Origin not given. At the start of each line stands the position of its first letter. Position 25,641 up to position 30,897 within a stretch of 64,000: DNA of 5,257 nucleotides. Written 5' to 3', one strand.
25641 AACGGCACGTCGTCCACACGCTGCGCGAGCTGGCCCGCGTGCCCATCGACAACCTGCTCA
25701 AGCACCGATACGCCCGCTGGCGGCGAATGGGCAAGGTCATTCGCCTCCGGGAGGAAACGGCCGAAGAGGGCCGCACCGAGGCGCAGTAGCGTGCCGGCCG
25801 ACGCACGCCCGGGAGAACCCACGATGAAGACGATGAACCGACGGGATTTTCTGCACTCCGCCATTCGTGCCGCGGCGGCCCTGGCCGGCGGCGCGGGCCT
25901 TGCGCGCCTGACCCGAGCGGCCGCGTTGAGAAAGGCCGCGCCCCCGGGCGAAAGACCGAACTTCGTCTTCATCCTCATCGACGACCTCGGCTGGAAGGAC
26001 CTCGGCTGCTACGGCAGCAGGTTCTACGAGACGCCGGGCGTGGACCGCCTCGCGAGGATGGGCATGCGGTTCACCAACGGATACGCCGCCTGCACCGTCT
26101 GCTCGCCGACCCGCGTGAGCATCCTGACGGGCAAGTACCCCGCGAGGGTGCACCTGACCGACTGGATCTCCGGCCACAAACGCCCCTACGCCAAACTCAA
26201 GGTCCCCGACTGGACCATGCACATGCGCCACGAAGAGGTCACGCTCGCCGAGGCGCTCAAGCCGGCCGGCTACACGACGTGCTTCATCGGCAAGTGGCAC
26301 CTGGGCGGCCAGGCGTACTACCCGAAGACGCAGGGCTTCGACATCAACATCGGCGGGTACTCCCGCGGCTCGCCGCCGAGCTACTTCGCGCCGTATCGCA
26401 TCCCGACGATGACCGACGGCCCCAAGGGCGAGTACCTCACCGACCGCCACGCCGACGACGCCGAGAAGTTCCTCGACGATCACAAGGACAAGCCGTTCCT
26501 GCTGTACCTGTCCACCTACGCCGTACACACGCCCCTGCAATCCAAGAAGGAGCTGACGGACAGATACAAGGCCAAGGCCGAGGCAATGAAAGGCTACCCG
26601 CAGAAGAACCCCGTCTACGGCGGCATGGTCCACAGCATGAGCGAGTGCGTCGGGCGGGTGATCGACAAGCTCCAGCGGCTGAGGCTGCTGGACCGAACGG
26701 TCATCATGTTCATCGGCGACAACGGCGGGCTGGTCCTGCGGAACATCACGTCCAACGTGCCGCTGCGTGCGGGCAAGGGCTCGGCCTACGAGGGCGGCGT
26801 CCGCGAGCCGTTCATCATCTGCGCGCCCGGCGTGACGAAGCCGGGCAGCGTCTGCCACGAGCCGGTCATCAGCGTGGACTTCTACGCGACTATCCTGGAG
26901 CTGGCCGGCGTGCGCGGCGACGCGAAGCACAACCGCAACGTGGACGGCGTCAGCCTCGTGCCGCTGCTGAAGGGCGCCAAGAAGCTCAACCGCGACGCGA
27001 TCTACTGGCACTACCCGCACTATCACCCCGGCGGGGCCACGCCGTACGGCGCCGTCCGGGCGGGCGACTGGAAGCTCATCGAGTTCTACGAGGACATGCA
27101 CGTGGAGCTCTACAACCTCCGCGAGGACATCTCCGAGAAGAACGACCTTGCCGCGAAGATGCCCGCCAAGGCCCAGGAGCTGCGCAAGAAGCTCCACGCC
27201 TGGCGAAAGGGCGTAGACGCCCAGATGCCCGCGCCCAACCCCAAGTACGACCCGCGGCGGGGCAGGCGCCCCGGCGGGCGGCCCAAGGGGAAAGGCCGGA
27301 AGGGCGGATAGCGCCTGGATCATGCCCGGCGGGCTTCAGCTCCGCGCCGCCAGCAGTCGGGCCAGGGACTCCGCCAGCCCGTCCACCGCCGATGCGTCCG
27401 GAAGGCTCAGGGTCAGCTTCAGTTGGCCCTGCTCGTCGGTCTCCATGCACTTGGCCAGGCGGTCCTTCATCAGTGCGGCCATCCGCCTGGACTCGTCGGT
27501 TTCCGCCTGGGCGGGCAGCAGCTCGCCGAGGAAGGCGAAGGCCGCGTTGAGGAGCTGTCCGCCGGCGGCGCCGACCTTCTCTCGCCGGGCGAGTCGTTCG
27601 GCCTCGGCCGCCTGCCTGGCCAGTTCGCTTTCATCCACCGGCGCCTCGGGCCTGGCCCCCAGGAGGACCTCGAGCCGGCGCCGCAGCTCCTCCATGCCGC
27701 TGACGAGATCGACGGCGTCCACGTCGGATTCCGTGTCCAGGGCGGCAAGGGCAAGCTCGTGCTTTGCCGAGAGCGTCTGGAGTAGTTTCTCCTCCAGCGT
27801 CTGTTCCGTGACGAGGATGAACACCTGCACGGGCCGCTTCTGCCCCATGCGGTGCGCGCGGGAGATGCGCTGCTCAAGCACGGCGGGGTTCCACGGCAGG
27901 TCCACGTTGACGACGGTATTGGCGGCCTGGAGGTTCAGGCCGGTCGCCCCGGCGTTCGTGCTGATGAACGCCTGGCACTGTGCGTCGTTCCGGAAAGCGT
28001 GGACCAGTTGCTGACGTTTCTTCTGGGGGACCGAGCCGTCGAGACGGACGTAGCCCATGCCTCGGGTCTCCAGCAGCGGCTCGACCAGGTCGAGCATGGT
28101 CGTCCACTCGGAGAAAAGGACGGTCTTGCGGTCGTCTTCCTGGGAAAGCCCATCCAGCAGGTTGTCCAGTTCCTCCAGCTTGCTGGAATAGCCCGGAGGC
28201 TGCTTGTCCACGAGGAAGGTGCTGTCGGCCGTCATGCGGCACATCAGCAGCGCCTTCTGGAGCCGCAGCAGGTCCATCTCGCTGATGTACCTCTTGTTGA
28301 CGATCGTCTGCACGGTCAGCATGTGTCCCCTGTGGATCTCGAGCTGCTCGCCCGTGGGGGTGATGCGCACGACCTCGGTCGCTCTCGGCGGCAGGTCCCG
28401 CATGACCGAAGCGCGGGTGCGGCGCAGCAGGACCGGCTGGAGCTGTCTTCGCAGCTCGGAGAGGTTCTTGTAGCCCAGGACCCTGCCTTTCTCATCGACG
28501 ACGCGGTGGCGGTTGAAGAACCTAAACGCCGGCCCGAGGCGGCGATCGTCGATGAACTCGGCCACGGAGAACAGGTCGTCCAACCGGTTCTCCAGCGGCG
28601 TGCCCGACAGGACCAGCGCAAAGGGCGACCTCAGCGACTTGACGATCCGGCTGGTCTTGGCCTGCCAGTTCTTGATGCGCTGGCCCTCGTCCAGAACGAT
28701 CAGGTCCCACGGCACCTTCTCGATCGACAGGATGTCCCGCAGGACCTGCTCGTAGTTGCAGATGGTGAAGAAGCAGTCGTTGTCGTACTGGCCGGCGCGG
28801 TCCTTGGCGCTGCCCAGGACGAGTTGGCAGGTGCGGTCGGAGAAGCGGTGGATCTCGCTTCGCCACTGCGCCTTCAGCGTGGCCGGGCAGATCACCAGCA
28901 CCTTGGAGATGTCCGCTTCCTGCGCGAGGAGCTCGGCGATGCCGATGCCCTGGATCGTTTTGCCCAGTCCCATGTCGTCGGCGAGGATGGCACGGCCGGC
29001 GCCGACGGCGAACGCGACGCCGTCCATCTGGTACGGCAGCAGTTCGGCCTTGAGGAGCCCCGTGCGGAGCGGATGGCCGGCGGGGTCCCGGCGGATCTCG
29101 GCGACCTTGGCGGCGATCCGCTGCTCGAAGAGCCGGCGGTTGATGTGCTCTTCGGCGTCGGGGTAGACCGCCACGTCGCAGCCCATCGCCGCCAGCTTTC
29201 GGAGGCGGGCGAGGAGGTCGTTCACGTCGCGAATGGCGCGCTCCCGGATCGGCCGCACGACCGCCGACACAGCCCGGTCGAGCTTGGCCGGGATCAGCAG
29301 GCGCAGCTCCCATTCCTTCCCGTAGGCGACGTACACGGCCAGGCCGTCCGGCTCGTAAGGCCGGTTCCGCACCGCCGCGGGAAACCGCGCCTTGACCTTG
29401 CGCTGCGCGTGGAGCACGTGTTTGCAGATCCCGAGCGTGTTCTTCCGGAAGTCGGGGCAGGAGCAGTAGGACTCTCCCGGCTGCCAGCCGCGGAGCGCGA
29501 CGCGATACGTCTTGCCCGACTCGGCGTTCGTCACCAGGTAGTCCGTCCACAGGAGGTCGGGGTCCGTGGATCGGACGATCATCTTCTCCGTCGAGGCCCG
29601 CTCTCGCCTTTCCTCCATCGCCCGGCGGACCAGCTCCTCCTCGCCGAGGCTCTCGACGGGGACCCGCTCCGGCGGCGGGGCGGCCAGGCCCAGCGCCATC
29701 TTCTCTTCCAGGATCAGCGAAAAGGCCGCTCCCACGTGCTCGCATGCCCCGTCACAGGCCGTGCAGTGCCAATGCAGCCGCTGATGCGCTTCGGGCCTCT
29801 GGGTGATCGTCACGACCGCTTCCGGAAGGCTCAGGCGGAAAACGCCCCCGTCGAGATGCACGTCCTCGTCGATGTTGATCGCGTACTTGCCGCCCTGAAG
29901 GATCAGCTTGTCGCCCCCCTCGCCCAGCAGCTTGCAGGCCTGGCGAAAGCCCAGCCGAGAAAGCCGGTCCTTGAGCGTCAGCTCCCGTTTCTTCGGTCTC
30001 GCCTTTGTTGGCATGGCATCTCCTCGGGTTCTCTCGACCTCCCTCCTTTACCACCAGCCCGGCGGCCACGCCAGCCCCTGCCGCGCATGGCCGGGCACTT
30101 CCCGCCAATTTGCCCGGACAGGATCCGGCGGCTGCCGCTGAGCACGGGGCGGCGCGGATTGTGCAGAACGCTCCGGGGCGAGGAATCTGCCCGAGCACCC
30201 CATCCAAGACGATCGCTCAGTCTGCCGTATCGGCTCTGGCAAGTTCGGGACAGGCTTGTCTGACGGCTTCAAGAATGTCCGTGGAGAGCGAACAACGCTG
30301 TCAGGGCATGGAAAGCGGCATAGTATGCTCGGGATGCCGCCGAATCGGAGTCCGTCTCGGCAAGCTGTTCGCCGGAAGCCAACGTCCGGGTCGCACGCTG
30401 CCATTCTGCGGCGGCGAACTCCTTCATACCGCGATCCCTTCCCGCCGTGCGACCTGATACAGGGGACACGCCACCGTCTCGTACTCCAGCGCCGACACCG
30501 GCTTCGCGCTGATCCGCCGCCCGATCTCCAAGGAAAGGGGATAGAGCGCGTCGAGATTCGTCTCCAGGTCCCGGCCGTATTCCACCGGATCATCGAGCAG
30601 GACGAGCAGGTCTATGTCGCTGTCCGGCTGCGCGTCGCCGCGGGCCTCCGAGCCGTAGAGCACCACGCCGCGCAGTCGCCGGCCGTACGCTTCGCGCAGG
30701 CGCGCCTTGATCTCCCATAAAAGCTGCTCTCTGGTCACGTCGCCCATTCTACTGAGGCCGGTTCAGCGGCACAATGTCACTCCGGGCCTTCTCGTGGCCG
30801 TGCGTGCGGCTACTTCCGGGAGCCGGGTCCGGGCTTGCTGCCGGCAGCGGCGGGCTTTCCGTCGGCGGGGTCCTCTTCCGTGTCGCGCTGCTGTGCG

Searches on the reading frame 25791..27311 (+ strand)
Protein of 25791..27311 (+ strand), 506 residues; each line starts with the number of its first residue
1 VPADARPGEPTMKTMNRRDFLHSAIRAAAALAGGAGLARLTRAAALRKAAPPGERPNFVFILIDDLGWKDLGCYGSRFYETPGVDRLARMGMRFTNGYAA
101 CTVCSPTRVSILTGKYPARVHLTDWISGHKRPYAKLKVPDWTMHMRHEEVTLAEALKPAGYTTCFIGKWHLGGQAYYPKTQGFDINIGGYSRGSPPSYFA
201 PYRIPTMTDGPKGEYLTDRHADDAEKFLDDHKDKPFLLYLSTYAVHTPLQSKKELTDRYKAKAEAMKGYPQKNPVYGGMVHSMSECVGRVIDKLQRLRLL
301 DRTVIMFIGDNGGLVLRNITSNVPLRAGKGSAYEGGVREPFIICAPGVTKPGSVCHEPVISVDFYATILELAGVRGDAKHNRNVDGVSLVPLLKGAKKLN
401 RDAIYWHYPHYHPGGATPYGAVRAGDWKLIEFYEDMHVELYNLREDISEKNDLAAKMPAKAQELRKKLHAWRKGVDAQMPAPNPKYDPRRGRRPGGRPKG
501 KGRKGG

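Call 35: search_protein_families(library=pfam, proteins=[window:25791-27311:+], max_evalue=0.0001)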
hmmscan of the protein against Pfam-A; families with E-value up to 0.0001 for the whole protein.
window:25791-27311:+ (506 aa): 3 families
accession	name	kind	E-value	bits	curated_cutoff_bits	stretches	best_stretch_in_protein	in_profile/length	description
PF00884.28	Sulfatase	-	2.6e-60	204.7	25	1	56-374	1-301/301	Sulfatase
PF16347.10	SGSH_C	-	1.3e-19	71.4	29.3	1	332-469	11-145/154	N-sulphoglucosamine sulphohydrolase, C-terminal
PF01663.27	Phosphodiest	-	8.3e-05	22.8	23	0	59-312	2-220/342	Type I phosphodiesterase / nucleotide pyrophosphatase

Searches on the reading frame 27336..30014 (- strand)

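Call 35: search_protein_families(library=pfam, proteins=[window:27336-30014:-], max_evalue=0.0001)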
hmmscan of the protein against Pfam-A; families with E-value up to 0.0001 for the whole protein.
window:27336-30014:- (892 aa): 3 families
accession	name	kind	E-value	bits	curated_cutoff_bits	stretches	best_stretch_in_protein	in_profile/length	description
PF00176.29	SNF2-rel_dom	-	8.5e-44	150.2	24.9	1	328-570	1-258/290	SNF2-related domain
PF00271.37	Helicase_C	-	3.7e-27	95.2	23.5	1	612-724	2-110/110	Helicase conserved C-terminal domain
PF04851.21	ResIII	-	7.1e-10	39.5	22.5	1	338-473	22-162/164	Type III restriction enzyme, res subunit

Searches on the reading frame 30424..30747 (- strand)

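Call 35: search_protein_families(library=pfam, proteins=[window:30424-30747:-], max_evalue=0.0001)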
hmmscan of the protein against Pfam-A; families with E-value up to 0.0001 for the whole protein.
window:30424-30747:- (107 aa): 2 families
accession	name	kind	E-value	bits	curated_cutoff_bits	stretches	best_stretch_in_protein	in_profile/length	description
PF01909.29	NTP_transf_2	-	2e-10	41.4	21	1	12-61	3-47/93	Nucleotidyltransferase domain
PF18765.7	Polbeta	-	3.2e-08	34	26.9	1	24-68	12-58/93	Polymerase beta, Nucleotidyltransferase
